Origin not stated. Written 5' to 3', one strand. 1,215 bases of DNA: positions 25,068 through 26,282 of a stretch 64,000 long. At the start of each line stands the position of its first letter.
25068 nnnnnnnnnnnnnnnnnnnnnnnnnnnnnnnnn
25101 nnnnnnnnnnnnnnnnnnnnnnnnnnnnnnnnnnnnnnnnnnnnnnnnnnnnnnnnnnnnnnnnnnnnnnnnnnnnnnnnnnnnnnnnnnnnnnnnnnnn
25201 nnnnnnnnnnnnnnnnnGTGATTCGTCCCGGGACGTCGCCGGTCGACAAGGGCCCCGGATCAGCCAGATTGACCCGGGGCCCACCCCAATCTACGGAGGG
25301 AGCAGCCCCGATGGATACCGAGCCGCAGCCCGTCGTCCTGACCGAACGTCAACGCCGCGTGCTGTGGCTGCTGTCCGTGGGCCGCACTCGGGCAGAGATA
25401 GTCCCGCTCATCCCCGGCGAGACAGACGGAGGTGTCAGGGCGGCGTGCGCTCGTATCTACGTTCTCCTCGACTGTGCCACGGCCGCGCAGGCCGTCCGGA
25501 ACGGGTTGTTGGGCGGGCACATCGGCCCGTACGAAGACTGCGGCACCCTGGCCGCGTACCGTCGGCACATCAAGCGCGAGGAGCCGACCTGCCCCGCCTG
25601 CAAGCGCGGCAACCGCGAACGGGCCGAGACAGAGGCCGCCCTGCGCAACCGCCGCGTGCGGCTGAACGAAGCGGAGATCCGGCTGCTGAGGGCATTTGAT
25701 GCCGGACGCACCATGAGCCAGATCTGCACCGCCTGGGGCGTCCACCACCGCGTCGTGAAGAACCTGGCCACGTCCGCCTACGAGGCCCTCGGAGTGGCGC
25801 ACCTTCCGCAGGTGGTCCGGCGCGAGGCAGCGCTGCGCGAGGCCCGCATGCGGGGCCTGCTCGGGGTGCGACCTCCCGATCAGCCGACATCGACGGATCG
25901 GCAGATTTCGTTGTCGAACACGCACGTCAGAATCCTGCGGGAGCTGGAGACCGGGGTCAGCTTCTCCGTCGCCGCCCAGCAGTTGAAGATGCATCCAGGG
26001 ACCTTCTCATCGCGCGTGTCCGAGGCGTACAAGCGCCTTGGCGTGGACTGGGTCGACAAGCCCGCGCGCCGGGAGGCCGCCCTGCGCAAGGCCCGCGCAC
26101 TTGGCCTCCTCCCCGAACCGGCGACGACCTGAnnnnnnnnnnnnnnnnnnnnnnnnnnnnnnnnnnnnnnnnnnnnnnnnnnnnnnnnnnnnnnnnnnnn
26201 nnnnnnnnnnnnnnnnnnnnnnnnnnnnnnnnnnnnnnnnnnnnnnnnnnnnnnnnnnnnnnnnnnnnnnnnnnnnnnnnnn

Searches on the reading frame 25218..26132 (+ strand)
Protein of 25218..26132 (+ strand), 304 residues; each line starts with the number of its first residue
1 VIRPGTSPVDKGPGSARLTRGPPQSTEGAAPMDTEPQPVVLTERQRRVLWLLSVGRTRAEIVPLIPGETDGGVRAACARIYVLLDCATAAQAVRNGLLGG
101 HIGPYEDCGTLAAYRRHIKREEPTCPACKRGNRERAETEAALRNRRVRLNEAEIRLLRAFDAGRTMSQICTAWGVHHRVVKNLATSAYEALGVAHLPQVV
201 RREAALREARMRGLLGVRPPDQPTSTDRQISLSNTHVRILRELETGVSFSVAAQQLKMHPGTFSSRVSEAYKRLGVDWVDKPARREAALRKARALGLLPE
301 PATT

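Call 39: search_protein_families(library=pfam, proteins=[window:25218-26132:+], max_evalue=0.001)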
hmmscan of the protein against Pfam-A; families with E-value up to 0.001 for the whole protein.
window:25218-26132:+ (304 aa): 3 families
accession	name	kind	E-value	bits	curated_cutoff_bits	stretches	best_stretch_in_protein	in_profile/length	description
PF00196.25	GerE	-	1.1e-05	25.4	23.5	0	231-276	2-47/57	Bacterial regulatory proteins, luxR family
PF13384.12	HTH_23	-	2e-05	24.7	24.6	0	154-182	8-36/50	Homeodomain-like domain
PF13556.12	HTH_30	-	0.00077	19.6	27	0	243-284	9-50/59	PucR C-terminal helix-turn-helix domain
